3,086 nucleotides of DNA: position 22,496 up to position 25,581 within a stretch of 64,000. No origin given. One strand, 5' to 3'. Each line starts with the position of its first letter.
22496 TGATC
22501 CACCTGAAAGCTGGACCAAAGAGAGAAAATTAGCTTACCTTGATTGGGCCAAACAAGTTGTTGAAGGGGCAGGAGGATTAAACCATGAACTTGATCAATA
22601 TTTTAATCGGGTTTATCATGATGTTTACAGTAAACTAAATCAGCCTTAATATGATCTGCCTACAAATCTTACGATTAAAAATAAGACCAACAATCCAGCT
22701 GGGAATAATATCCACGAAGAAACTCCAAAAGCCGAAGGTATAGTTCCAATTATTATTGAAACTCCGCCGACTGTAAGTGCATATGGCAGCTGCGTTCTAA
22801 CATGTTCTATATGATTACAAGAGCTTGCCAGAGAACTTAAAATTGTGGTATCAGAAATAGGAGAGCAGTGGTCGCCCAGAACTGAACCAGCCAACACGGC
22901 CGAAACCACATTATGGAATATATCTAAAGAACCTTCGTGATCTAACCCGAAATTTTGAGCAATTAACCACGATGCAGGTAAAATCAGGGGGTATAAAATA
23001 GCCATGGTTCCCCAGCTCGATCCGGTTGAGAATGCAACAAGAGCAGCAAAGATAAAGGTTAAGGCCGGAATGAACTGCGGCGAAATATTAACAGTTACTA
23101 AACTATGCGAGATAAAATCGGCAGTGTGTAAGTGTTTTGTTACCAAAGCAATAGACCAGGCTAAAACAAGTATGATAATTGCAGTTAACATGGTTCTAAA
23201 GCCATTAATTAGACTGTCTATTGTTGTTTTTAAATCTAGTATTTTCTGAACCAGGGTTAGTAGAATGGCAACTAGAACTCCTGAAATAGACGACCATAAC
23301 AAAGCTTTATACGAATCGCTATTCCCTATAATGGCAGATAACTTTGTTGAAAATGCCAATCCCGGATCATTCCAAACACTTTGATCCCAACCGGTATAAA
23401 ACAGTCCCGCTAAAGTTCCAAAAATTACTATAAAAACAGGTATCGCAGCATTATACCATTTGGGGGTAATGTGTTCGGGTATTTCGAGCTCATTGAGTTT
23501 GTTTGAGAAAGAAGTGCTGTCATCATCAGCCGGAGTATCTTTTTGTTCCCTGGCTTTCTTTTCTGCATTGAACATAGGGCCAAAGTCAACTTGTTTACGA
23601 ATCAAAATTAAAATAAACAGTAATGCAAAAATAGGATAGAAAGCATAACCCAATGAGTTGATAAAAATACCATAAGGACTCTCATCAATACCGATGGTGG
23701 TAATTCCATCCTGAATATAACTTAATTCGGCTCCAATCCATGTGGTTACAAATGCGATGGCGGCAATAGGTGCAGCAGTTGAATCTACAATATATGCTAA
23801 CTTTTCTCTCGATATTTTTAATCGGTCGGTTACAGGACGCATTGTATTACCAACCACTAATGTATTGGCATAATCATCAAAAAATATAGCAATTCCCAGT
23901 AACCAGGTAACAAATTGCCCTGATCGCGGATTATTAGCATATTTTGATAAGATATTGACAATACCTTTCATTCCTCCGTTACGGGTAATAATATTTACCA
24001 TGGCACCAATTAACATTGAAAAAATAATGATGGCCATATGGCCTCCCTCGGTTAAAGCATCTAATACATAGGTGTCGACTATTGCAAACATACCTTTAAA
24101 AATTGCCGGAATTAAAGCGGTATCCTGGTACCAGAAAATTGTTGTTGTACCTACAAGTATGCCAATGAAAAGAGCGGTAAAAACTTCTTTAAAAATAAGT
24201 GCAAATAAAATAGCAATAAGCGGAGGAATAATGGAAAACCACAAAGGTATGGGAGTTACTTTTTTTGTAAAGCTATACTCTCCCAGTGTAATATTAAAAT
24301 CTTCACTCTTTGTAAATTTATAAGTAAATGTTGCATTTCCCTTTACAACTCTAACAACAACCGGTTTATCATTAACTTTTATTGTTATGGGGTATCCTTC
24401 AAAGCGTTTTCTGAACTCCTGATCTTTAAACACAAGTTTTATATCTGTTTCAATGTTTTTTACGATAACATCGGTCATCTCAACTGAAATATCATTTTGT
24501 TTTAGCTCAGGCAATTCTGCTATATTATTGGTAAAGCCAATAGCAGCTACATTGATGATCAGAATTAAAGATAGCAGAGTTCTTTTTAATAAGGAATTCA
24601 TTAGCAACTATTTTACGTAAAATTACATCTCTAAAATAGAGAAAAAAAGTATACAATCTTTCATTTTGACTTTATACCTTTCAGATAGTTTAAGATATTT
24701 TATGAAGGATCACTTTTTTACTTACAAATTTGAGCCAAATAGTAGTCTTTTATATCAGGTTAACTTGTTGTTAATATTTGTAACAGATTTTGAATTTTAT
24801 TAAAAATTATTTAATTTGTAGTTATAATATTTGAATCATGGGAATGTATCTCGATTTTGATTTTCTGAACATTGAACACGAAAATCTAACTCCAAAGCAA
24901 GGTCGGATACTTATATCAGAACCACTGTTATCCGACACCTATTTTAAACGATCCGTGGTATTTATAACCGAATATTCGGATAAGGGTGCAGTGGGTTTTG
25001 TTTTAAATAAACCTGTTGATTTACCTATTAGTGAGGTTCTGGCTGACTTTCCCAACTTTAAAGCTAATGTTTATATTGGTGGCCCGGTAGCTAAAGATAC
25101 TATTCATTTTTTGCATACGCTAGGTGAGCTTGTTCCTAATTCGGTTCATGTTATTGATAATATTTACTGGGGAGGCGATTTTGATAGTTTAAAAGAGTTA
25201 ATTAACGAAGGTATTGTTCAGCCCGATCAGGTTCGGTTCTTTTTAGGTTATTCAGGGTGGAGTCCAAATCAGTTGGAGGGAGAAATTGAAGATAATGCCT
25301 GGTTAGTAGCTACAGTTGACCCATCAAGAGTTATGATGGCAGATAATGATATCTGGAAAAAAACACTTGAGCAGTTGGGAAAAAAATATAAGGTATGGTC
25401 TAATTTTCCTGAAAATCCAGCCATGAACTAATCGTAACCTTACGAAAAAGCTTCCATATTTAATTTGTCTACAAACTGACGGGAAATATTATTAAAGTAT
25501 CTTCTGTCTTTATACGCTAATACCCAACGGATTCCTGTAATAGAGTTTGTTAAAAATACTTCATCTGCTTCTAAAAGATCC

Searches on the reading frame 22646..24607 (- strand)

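Call 51: search_protein_families(library=pfam, proteins=[window:22646-24607:-], max_evalue=0.00001)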
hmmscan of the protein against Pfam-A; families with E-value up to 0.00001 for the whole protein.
window:22646-24607:- (653 aa): 1 family
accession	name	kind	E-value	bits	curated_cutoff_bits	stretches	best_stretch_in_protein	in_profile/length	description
PF03553.21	Na_H_antiporter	-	4.2e-54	184.3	23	1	287-620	7-297/303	Na+/H+ antiporter family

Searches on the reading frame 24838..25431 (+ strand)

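Call 51: search_protein_families(library=pfam, proteins=[window:24838-25431:+], max_evalue=0.00001)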
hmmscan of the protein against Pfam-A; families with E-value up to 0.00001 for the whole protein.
window:24838-25431:+ (197 aa): 1 family
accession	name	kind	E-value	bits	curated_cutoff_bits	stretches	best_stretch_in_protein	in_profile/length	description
PF02622.21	DUF179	-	1.9e-45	155.1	27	1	29-181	1-157/157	AlgH-like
